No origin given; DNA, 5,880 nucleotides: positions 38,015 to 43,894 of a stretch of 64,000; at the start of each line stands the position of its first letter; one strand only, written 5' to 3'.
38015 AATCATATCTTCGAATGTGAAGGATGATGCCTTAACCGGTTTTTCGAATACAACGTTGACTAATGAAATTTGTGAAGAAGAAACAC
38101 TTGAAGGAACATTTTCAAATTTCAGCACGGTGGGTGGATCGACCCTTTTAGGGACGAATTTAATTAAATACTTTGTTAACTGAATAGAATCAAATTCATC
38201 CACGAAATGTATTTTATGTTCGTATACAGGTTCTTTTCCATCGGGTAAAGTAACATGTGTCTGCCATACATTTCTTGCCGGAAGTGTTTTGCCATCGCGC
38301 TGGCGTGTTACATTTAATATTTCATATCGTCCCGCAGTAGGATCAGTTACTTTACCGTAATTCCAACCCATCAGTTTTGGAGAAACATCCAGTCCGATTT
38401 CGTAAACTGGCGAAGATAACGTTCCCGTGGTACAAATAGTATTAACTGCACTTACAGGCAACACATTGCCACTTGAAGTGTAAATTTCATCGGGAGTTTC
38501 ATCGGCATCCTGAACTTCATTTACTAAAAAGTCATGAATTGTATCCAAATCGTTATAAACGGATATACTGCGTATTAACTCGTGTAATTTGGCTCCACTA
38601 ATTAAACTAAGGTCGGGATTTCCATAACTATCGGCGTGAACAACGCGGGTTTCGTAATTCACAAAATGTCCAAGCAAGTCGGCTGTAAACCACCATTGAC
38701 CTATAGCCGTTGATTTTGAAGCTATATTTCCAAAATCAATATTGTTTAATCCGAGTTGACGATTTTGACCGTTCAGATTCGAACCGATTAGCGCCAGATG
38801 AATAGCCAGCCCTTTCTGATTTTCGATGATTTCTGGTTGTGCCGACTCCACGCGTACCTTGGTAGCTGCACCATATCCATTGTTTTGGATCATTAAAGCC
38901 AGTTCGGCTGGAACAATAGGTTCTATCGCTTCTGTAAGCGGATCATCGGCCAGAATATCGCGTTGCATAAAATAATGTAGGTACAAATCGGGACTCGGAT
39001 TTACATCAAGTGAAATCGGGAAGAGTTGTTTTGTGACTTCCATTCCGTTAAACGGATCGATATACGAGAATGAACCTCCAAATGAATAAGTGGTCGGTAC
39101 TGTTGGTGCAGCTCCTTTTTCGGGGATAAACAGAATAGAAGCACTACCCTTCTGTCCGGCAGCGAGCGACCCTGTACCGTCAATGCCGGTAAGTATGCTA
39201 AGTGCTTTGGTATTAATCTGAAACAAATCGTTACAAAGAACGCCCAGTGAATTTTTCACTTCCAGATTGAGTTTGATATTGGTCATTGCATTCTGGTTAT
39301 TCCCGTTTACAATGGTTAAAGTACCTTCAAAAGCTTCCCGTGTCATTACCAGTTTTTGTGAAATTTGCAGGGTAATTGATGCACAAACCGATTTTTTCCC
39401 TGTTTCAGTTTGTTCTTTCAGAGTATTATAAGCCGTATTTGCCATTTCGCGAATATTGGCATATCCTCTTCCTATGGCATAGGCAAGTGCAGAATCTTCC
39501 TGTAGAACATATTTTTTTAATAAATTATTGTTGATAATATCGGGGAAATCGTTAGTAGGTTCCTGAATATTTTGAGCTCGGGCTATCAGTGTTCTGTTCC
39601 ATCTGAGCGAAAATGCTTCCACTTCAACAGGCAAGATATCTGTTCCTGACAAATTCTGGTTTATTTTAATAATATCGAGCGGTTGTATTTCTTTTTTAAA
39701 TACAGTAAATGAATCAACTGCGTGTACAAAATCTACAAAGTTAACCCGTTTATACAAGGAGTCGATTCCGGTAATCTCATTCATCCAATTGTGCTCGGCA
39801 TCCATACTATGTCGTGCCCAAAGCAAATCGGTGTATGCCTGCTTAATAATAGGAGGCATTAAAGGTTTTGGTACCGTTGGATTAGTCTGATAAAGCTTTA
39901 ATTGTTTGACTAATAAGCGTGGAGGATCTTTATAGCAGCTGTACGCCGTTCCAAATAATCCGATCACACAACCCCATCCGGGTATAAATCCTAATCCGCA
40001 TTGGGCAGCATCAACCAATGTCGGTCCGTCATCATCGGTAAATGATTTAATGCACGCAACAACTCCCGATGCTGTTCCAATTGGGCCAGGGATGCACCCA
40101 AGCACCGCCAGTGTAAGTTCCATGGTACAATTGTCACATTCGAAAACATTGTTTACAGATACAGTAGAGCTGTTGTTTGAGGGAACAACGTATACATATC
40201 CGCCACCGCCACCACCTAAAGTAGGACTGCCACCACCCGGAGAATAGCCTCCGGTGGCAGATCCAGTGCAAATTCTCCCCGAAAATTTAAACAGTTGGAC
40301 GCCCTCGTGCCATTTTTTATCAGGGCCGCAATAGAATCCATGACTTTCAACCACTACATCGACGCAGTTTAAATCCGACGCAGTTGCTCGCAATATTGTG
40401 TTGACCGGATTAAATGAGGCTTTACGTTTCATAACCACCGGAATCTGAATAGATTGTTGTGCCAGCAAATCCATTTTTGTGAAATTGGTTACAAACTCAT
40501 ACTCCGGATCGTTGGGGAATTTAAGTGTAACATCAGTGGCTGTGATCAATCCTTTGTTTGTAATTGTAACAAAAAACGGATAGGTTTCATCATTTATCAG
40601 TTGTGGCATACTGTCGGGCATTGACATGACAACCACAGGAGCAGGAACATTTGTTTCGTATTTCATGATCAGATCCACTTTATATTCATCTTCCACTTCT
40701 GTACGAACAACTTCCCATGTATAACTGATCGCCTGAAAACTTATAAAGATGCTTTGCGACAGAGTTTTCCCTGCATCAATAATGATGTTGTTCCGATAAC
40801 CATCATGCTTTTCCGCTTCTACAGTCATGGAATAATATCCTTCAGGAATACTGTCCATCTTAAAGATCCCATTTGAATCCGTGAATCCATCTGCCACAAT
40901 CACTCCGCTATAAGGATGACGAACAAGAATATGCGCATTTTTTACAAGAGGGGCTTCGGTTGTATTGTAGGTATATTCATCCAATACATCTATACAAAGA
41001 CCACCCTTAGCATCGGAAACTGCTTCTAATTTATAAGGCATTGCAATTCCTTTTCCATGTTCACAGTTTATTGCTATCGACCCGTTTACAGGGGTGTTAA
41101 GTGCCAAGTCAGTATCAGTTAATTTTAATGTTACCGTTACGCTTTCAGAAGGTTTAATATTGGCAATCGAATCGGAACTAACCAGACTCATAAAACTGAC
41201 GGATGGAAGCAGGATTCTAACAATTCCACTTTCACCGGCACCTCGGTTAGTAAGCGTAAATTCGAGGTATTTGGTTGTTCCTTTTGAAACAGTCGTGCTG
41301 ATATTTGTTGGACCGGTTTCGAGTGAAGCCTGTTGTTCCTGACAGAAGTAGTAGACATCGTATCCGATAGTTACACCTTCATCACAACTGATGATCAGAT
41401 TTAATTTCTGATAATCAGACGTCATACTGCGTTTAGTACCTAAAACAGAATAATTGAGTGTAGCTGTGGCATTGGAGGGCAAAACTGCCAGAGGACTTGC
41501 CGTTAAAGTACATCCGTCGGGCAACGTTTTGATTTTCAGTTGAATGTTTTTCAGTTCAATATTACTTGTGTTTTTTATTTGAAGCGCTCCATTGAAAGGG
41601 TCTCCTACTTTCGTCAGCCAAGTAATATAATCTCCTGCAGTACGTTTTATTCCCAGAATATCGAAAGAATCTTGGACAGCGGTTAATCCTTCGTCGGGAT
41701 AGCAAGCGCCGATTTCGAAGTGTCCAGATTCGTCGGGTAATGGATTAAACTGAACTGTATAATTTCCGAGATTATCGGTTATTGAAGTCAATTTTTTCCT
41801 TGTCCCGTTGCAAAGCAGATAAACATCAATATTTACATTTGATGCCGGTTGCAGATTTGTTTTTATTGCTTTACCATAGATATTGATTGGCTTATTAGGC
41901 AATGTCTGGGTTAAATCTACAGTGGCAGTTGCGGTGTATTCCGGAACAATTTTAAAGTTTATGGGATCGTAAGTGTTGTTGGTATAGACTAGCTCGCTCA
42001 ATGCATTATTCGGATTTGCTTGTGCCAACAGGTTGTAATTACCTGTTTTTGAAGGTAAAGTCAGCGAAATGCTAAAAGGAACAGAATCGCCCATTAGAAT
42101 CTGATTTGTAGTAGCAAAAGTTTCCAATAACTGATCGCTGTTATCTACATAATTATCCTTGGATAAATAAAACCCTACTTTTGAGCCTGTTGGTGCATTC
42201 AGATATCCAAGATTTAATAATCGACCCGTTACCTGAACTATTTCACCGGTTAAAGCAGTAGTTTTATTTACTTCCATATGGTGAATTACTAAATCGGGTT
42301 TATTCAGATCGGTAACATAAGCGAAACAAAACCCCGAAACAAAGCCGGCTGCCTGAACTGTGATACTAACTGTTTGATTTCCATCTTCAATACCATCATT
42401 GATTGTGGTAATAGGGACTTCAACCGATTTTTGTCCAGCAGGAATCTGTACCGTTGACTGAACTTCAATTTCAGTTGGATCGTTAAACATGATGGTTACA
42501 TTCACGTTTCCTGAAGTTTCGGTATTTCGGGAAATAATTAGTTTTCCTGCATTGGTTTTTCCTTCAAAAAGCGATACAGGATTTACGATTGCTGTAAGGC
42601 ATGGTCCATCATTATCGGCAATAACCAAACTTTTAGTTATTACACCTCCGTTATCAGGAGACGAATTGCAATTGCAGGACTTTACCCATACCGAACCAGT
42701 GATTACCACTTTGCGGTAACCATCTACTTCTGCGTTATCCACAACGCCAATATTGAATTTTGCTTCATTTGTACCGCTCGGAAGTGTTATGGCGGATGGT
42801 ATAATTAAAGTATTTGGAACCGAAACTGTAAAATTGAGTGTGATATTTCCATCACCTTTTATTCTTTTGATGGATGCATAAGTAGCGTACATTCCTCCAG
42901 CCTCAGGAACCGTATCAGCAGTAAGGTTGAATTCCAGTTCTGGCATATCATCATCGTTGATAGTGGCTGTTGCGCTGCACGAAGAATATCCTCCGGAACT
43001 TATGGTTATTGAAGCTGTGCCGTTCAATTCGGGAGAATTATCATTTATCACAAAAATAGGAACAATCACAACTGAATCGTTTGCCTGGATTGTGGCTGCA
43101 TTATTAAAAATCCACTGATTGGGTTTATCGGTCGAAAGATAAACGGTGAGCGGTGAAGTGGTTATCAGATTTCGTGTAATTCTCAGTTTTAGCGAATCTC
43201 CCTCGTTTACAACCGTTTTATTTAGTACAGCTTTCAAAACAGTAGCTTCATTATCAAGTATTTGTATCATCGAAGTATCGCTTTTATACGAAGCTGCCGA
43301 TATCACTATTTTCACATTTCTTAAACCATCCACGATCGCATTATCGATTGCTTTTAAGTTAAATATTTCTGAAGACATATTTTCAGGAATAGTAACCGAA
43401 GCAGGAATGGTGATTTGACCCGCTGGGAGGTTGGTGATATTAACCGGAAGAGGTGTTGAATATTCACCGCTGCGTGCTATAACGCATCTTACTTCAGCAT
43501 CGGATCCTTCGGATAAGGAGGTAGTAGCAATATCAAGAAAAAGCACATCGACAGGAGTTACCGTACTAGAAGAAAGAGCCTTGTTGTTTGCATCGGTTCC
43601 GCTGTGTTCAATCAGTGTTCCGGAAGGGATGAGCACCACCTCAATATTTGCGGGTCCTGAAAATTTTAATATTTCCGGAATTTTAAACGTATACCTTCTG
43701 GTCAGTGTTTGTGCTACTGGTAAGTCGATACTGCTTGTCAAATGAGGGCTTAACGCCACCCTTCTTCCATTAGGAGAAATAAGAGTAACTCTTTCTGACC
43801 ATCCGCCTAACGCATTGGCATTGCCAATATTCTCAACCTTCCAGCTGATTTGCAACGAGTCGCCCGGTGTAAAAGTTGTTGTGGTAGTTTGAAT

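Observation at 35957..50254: Adjacent giant T9SS cargo genes carry matching cohesin-like and dockerin-like modules: possible self-assembling surface scaffold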

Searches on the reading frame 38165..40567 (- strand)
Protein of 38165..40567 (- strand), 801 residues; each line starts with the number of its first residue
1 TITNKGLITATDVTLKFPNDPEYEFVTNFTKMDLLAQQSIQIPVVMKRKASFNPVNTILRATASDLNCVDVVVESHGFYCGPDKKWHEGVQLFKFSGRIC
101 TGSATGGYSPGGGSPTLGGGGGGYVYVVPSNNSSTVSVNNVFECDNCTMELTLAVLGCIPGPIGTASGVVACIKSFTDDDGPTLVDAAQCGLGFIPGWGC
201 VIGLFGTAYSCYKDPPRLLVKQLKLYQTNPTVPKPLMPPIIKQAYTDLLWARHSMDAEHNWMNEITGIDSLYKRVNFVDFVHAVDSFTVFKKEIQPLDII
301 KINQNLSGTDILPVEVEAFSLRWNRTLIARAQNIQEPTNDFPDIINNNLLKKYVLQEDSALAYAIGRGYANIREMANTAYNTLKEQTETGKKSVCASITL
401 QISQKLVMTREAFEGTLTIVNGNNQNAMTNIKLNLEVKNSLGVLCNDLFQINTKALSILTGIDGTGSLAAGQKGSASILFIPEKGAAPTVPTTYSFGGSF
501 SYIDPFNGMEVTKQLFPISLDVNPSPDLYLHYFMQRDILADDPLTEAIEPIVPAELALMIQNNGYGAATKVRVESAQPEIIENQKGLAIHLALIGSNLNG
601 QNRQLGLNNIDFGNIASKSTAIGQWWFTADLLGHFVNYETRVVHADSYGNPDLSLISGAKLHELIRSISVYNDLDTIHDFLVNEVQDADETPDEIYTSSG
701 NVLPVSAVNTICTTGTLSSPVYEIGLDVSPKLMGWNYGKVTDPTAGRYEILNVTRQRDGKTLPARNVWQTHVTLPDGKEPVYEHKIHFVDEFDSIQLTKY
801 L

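Call 71: search_protein_representatives(protein=window:38165-40567:-)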
Query: 801 residues. Proteins with E-value up to 0.001 (for the whole library): 2576; up to 1e-10: 2235; up to 1e-30: 1746. The best 150 are listed.
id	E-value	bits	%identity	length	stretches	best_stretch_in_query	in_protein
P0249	0.0e+00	1365.7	69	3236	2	1-800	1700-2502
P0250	1.0e-284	963.3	58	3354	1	1-800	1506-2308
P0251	1.1e-242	824.3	51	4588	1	1-800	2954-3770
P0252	1.8e-229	780.6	52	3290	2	127-796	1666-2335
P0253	3.6e-220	749.8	48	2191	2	1-797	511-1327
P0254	1.3e-201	688.4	48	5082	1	1-798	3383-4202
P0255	2.8e-199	680.7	46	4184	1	1-796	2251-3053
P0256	1.9e-198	678.0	48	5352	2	120-800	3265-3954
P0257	7.9e-190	649.5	44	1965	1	1-793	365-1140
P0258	1.6e-184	631.9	48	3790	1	2-796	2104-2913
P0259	2.0e-183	628.3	60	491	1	248-734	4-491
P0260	1.2e-182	625.7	45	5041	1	2-792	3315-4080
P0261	1.3e-182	625.6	46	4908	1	1-793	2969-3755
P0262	6.5e-182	623.3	45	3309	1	1-800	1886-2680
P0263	1.3e-181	622.3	45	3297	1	1-796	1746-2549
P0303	8.7e-152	523.7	50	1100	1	263-800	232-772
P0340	5.7e-136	471.3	43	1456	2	266-796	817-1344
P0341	1.1e-135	470.4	48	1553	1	316-800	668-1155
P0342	1.4e-135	470.1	51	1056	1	359-800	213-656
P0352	6.7e-134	464.5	49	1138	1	340-800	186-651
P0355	1.2e-133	463.6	50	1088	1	359-793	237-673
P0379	1.1e-125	437.4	41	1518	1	80-794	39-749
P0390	6.0e-123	428.3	49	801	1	359-794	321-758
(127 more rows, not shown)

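Call 72: search_protein_families(library=pfam, proteins=[P0390, P0342, P0303, P0355, P0352, P0340, P0379, P0341], max_evalue=0.001)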
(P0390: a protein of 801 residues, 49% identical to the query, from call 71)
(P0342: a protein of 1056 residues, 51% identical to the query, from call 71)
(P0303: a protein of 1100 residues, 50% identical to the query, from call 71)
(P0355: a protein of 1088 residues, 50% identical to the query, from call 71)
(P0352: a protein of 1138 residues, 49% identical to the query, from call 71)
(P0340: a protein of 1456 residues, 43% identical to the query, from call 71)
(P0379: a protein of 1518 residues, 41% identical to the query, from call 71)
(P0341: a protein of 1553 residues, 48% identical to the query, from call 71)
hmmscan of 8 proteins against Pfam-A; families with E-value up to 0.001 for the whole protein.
P0390 (801 aa): 0 families

P0342 (1056 aa): 1 family
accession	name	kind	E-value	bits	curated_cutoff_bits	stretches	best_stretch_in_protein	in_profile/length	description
PF18962.6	Por_Secre_tail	-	8.3e-05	23.2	27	1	981-1055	1-75/75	Secretion system C-terminal sorting domain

P0303 (1100 aa): 1 family
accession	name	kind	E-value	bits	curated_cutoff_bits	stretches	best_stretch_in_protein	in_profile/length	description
PF18962.6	Por_Secre_tail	-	7.8e-07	29.7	27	1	1042-1098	7-69/75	Secretion system C-terminal sorting domain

P0355 (1088 aa): 2 families
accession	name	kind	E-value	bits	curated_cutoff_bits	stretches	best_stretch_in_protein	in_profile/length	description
PF18962.6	Por_Secre_tail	-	4.4e-10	40.2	27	1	1018-1086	1-74/75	Secretion system C-terminal sorting domain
PF06832.18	BiPBP_C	-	0.00019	21.7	26.8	0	817-868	32-86/90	Penicillin-Binding Protein C-terminus Family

P0352 (1138 aa): 0 families

P0340 (1456 aa): 3 families
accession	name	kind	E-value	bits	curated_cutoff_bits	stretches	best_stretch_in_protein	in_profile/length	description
PF13620.12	CarboxypepD_reg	-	1.5e-15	57.8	32.3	2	117-181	3-61/82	Carboxypeptidase regulatory-like domain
PF02369.22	Big_1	-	1.6e-06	28.5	34.9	1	116-179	21-83/93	Bacterial Ig-like domain (group 1)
PF13715.12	CarbopepD_reg_2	-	0.00018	21.9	32.2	0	122-177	8-53/88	CarboxypepD_reg-like domain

P0379 (1518 aa): 3 families
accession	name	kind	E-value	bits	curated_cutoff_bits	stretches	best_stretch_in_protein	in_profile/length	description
PF18998.6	Flg_new_2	-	3.7e-24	84.9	23.6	2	877-945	2-71/73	Divergent InlB B-repeat domain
PF18962.6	Por_Secre_tail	-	2.4e-09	37.8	27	1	1445-1515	1-74/75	Secretion system C-terminal sorting domain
PF09479.16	Flg_new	-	2e-06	28.3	27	0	884-941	8-64/65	Listeria-Bacteroides repeat domain (List_Bact_rpt)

P0341 (1553 aa): 2 families
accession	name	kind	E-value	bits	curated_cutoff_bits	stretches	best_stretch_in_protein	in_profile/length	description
PF01640.23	Peptidase_C10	-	9e-32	111.3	26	1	189-404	7-194/194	Peptidase C10 family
PF13734.11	Inhibitor_I69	-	3.5e-14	53.5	25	1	59-119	34-95/98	Spi protease inhibitor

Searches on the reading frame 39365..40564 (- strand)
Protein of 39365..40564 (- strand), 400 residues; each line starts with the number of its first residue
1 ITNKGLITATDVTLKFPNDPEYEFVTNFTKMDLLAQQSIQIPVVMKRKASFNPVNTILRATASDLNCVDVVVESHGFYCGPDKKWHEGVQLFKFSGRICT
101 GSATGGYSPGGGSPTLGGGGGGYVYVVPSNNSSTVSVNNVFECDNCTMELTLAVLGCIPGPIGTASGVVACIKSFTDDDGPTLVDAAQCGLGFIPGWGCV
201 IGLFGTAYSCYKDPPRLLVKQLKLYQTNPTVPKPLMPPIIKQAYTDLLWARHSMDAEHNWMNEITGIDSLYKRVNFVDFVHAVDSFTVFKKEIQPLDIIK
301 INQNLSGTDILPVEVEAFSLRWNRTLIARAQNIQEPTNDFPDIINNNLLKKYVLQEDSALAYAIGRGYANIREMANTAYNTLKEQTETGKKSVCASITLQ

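Call 60: search_protein_families(library=pfam, proteins=[window:39365-40564:-], max_evalue=10)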
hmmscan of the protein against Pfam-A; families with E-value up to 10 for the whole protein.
window:39365-40564:- (400 aa): 2 families
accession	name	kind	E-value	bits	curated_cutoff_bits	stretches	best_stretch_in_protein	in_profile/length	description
PF16392.11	DUF5001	-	0.017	15.6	23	1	10-48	22-60/86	Ig-like domain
PF02610.21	AraA_N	-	0.13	12.4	24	1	33-92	32-90/168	L-arabinose isomerase N-terminal domain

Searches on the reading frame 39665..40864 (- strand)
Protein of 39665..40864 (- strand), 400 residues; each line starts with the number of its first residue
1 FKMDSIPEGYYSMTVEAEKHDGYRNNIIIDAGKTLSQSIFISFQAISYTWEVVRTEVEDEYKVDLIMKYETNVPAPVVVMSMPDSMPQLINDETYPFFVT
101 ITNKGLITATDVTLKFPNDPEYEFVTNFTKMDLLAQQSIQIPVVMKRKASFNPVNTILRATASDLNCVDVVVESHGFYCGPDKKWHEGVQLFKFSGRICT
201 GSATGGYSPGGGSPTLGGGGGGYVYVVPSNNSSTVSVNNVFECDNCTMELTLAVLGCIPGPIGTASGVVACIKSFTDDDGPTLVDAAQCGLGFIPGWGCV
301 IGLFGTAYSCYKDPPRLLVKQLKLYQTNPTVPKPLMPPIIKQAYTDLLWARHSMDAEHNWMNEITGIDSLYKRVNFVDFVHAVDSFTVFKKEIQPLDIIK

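Call 32: search_protein_families(library=pfam, proteins=[window:39665-40864:-], max_evalue=0.05)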
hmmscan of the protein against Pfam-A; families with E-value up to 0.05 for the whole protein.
window:39665-40864:- (400 aa): 1 family
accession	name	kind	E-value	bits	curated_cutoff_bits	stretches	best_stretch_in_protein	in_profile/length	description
PF16392.11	DUF5001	-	0.0058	17.1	23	0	99-148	16-60/86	Ig-like domain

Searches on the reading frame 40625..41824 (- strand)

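Call 32: search_protein_families(library=pfam, proteins=[window:40625-41824:-], max_evalue=0.05)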
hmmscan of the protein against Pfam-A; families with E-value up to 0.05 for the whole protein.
window:40625-41824:- (400 aa): 4 families
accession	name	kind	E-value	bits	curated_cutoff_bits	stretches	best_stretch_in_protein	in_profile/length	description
PF13620.12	CarboxypepD_reg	-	1.2e-07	32.4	32.3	1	294-358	14-78/82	Carboxypeptidase regulatory-like domain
PF22544.2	HYDIN_VesB_CFA65-like_Ig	-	0.008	16.8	25.5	0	178-235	14-70/100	HYDIN/CFA65/VesB-like, Ig-like domain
PF10633.15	NPCBM_assoc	-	0.019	15.6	24.4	0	74-138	4-69/78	NPCBM-associated, NEW3 domain of alpha-galactosidase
PF08308.17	PEGA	-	0.023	15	20.8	0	325-357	31-63/71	PEGA domain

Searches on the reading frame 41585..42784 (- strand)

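Call 32: search_protein_families(library=pfam, proteins=[window:41585-42784:-], max_evalue=0.05)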
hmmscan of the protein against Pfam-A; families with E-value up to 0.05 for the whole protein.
window:41585-42784:- (400 aa): 2 families
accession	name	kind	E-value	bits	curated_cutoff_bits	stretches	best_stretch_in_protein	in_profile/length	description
PF07705.17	CARDB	-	2.7e-09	37.6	22.7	1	162-272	1-99/101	CARDB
PF16158.11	N_BRCA1_IG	-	0.049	14.6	28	0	183-251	14-85/108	Ig-like domain from next to BRCA1 gene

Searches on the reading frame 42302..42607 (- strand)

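Call 60: search_protein_families(library=pfam, proteins=[window:42302-42607:-], max_evalue=10)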
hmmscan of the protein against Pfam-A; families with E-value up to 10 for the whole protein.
seq(102 aa): 1 family
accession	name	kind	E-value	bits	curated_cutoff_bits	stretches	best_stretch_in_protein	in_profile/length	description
PF08522.16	BT_3987-like_N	-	0.039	15.1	25.9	1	37-78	65-105/120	BT_3987-like, N-terminal domain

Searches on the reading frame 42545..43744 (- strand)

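Call 32: search_protein_families(library=pfam, proteins=[window:42545-43744:-], max_evalue=0.05)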
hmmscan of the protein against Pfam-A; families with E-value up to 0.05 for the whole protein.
window:42545-43744:- (400 aa): 1 family
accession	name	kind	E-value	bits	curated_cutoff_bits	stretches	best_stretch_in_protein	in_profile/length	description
PF13715.12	CarbopepD_reg_2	-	0.026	15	32.2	0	241-278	43-80/88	CarboxypepD_reg-like domain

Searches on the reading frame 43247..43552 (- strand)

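Call 60: search_protein_families(library=pfam, proteins=[window:43247-43552:-], max_evalue=10)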
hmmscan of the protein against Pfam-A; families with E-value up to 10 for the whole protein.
seq(102 aa): 1 family
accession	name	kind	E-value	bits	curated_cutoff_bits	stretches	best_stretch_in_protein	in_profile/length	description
PF19410.4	DUF5980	-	0.045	14.6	27.1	1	24-65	15-56/97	Family of unknown function (DUF5980)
